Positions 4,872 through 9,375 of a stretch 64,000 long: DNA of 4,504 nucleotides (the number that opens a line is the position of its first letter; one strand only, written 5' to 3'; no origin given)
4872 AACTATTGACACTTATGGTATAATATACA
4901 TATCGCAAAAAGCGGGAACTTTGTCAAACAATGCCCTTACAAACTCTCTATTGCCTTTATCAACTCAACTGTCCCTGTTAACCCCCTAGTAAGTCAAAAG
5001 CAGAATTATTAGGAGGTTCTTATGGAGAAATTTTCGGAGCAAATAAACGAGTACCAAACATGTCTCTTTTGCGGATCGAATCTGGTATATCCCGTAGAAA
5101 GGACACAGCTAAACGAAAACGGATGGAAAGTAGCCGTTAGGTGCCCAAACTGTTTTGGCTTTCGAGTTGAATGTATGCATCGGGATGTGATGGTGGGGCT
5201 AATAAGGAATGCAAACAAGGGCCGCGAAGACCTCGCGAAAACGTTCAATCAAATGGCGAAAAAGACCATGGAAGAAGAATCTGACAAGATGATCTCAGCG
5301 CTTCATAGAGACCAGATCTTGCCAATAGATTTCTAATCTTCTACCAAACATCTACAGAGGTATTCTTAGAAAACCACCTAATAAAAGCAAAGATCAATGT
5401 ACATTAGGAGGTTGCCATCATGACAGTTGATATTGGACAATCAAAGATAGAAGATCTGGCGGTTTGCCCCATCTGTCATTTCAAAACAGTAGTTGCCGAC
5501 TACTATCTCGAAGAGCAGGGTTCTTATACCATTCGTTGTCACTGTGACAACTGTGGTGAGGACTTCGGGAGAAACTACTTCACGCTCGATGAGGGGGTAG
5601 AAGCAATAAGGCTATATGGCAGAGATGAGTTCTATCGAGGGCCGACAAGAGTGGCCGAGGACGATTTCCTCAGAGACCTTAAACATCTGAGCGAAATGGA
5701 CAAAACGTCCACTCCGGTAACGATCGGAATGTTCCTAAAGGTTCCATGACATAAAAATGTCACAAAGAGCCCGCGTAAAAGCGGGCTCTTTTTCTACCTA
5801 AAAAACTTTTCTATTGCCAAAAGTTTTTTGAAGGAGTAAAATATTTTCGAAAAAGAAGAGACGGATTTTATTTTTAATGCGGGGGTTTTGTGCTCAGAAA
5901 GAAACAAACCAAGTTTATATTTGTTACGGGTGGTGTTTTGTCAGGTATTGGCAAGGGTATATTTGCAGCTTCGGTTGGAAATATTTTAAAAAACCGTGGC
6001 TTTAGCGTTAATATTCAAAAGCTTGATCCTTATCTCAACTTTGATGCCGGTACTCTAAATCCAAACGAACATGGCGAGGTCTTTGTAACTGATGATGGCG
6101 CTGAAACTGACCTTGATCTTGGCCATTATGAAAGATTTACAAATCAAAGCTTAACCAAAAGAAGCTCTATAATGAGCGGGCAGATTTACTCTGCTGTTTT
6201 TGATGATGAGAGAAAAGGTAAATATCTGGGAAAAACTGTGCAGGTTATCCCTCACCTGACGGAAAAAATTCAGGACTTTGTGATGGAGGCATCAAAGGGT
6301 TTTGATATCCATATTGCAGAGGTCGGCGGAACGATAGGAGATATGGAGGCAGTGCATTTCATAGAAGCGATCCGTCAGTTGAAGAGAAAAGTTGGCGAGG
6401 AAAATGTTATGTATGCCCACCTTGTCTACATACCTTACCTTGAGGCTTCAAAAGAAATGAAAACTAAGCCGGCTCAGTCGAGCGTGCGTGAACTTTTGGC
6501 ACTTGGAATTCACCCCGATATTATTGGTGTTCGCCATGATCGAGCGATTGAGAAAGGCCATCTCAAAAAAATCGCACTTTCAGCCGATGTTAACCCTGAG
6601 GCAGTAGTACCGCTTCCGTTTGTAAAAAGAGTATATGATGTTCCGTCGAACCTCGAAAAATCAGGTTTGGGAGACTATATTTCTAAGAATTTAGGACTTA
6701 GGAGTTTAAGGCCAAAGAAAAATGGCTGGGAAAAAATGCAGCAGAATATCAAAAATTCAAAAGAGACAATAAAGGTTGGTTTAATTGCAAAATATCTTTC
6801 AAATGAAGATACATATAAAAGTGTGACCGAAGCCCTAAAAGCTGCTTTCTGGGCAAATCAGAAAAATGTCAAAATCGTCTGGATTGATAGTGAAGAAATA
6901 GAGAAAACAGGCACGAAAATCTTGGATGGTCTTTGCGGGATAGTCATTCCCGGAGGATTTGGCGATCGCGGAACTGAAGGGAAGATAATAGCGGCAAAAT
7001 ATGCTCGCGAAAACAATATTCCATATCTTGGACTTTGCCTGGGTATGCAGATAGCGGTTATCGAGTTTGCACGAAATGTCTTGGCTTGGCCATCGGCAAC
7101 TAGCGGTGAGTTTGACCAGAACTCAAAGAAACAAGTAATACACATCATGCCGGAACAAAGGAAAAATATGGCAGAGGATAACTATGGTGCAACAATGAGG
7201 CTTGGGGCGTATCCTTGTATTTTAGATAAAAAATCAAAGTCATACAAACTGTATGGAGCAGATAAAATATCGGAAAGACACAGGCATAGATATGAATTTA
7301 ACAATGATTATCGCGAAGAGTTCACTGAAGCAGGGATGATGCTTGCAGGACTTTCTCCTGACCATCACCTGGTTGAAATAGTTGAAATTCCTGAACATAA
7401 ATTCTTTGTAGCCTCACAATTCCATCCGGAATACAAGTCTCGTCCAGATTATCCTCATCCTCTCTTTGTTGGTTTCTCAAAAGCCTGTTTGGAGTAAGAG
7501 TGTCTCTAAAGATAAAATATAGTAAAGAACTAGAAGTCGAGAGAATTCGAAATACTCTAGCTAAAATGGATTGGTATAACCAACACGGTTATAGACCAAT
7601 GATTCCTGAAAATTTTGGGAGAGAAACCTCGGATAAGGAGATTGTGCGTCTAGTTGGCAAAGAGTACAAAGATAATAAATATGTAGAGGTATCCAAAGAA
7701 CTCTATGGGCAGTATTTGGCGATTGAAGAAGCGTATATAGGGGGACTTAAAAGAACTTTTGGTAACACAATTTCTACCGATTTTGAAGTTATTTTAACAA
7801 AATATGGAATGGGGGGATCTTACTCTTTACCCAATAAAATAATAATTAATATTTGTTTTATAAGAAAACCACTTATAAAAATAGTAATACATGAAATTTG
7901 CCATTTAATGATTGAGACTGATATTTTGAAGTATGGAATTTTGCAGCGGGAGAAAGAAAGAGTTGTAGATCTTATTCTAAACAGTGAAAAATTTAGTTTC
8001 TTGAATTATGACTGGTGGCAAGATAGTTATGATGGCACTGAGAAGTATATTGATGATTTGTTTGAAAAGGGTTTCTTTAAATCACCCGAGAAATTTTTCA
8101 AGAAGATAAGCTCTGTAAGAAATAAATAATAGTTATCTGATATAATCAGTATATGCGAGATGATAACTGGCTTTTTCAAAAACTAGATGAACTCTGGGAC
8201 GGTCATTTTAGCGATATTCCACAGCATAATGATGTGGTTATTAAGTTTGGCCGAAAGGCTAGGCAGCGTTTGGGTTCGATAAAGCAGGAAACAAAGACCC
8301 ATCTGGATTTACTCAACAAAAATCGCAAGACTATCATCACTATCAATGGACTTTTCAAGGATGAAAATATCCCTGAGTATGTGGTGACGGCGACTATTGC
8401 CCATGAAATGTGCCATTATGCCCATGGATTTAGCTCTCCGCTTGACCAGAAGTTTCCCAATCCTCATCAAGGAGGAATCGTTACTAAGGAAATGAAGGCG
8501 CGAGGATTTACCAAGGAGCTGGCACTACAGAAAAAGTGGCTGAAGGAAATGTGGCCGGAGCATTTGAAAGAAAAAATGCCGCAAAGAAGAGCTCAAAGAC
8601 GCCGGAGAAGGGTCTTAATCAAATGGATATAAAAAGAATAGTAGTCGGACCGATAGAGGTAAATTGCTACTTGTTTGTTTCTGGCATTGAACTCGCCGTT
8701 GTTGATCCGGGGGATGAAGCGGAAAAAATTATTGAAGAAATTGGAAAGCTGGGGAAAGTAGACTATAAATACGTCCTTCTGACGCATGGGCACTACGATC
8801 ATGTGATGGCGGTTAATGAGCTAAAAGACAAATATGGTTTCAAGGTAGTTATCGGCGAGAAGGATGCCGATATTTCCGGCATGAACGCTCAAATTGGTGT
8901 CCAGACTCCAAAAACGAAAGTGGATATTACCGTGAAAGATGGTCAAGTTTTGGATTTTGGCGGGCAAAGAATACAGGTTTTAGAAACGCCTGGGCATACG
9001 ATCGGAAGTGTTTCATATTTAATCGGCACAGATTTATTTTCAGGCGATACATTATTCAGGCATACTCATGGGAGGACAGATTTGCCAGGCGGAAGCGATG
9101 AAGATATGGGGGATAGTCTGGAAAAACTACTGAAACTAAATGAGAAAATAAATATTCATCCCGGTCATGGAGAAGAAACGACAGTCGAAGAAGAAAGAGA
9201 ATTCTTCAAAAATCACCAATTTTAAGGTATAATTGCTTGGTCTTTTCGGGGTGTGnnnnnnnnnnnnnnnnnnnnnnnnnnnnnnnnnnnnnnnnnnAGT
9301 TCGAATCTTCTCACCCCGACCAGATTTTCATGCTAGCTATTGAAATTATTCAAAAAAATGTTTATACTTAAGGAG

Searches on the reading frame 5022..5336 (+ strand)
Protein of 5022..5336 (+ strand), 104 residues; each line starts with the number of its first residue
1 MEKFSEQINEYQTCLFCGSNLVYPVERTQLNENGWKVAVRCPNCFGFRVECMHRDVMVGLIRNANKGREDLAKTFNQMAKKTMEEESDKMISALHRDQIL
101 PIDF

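Call 20: search_protein_families(library=pfam, proteins=[window:5022-5336:+], max_evalue=0.01)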
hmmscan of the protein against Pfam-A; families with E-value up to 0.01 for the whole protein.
window:5022-5336:+ (104 aa): 0 families

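Call 36: search_solved_structures(query=window:5022-5336:+, max_evalue=5)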
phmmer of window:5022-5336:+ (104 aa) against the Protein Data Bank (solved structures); distinct sequences matched with E-value up to 5: 1.
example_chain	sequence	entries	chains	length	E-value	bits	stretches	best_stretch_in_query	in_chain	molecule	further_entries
1f4s_P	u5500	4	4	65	1.1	12.6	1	23-53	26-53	ETHANOL REGULON TRANSCRIPTIONAL FACTOR | PROTEIN (ETHANOL REGULON TRANSCRIPTIONAL ACTIVATOR)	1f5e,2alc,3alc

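Call 89: predict_structure(alignment_id=A3)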
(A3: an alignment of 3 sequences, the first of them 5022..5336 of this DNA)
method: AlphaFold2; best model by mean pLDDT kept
length: 104 residues; sequences in the alignment: 3
mean_pLDDT: 80.3   pTM: 0.55
mean pLDDT of the five models: 80.3, 75.9, 73.7, 73.0, 72.4
residues with pLDDT >= 90: 19; 70-90: 70; 50-70: 10; < 50: 5
segments of 3 or more residues with pLDDT < 50: 100-104
pLDDT, mean of each block of 10 residues (from residue 1): 74 85 88 91 89 89 83 82 76 59 46
secondary structure, 60 per line:
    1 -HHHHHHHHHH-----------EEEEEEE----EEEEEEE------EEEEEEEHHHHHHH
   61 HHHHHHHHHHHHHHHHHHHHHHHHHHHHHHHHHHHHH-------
elements in order: H2-11 E23-29 E34-40 E47-53 H54-97

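Call 91: fold_search(model_id=the predicted structure, library=pdb)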
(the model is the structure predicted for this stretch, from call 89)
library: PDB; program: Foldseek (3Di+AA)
matches with E <= 10: 1121; with E <= 0.001: 0
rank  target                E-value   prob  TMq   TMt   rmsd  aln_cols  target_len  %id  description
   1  9gex_A                3.6e-02  1.00  0.37  0.26   1.5        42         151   14  Escherichia coli NrdR with unocuppied outer nucleotide-binding site (released 2026-02-18)
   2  7p37_A                4.1e-02  1.00  0.36  0.26   1.5        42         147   17  Streptomyces coelicolor ATP-loaded NrdR (released 2022-05-11)
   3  9a6n_B                6.3e-02  1.00  0.37  0.26   1.6        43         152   12  Integrative model of SOJ-NRDR by crosslinking MS and deep learning (released 2024-09-18)
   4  9fvr_C                1.3e-01  1.00  0.35  0.24   1.6        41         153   15  Transcription repressor NrdR from E. coli, ATP/dATP-bound state, SeMet protein (released 2025-03-19)
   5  9xps_1                3.8e-01  0.41  0.26  0.13  10.5        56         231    5  The neck structure of the Phage Phikz (released 2026-02-11)
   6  4gfv_B                3.8e-01  0.28  0.19  0.09   3.4        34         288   15  PTPN18 in complex with HER2-pY1196 phosphor-peptides (released 2013-10-23)
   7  9xps_7                4.1e-01  0.44  0.27  0.14   9.9        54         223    6  The neck structure of the Phage Phikz (released 2026-02-11)
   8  7s01_C                4.6e-01  0.51  0.29  0.06   7.9        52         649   17  X-ray structure of the phage AR9 non-virion RNA polymerase holoenzyme in complex with a forked oligonucleotide contain (released 2022-07-06)
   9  4dg3_E                5.2e-01  0.38  0.27  0.10   8.1        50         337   10  Crystal structure of R336A mutant of cAMP-dependent protein kinase with unphosphorylated turn motif. (released 2013-02-13)
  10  9xps_5                5.6e-01  0.35  0.25  0.13   9.6        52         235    6  The neck structure of the Phage Phikz (released 2026-02-11)
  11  1rdq_E                5.6e-01  0.25  0.28  0.10   8.7        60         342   12  Hydrolysis of ATP in the crystal of Y204A mutant of cAMP-dependent protein kinase (released 2004-04-13)
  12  3tdg                  6.3e-01  0.41  0.34  0.17   9.4        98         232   13  Structural and functional characterization of Helicobacter pylori DsbG (released 2011-11-09)
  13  1q61_A                6.7e-01  0.25  0.29  0.10   8.8        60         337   12  PKA triple mutant model of PKB (released 2003-09-30)
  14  4nnd_G                6.7e-01  0.21  0.23  0.10   8.0        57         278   12  Structural basis of PTPN18 fingerprint on distinct HER2 tyrosine phosphorylation sites (released 2014-11-19)
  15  7s00_C                7.1e-01  0.35  0.28  0.05   8.2        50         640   18  X-ray structure of the phage AR9 non-virion RNA polymerase core (released 2022-07-06)
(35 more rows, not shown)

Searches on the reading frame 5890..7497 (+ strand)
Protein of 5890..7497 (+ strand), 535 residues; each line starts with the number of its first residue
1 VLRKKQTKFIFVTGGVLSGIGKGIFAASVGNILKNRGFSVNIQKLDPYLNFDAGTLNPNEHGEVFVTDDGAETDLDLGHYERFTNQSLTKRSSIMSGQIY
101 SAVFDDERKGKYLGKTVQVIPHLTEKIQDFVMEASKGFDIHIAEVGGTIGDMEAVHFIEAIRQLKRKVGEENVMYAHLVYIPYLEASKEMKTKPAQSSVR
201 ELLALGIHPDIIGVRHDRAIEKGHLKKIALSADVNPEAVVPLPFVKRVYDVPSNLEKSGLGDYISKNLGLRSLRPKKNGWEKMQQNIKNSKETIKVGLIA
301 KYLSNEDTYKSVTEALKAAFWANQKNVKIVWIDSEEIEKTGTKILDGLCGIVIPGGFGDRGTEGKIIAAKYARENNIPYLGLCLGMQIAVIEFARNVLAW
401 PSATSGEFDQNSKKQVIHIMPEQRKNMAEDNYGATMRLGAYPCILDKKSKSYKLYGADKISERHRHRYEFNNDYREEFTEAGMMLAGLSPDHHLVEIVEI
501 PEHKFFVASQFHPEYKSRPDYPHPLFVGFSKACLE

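Call 32: search_protein_families(library=ncbifam, proteins=[window:5890-7497:+], max_evalue=0.00001)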
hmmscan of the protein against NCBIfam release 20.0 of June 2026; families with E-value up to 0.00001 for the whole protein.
window:5890-7497:+ (535 aa): 3 families
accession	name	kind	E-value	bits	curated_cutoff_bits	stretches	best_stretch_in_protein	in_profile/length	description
NF003792.0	PRK05380.1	equivalog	2.7e-227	755.7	308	1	6-534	2-527/534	CTP synthase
TIGR00337.1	PyrG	equivalog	3.8e-222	738.5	462.75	1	6-532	2-526/526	glutamine hydrolyzing CTP synthase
NF004836.1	PRK06186.1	equivalog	2.9e-41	141.1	260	1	294-533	1-227/228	CTP synthase C-terminal region-related (seleno)protein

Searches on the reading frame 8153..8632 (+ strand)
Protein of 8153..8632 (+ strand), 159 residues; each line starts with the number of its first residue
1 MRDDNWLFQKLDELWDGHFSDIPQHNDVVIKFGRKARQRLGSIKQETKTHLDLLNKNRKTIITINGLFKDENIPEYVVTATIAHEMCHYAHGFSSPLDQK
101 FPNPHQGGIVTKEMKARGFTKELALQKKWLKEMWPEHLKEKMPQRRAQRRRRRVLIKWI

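Call 20: search_protein_families(library=pfam, proteins=[window:8153-8632:+], max_evalue=0.01)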
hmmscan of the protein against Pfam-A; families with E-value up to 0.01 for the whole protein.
window:8153-8632:+ (159 aa): 3 families
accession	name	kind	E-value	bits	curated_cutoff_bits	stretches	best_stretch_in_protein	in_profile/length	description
PF10263.15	SprT-like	-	0.00065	20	25.6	1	8-91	5-74/108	SprT-like family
PF24668.1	KH_Vigilin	-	0.0065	16.4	27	0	42-66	6-31/50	Vigilin KH domain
PF15638.11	Tox-MPTase2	-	0.0066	16.6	25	1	29-122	57-146/196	Metallopeptidase toxin 2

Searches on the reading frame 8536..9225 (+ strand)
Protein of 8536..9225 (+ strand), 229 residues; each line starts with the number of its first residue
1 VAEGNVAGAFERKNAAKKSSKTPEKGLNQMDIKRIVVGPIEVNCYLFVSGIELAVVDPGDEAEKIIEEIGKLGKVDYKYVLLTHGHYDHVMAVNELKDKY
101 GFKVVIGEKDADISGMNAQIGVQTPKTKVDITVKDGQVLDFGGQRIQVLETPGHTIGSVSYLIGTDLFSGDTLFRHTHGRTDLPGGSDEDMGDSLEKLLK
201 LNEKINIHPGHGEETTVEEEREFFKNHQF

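Call 20: search_protein_families(library=pfam, proteins=[window:8536-9225:+], max_evalue=0.01)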
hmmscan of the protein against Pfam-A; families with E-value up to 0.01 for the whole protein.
window:8536-9225:+ (229 aa): 3 families
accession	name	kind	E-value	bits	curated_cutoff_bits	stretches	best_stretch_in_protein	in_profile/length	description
PF00753.33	Lactamase_B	-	5.8e-29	101.9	22.7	1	38-211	2-196/196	Metallo-beta-lactamase superfamily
PF12706.13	Lactamase_B_2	-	0.0033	17.5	27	1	77-98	31-52/200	Beta-lactamase superfamily domain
PF19583.5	ODP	-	0.0079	16.5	27.2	0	40-171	1-135/194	ODP family beta lactamase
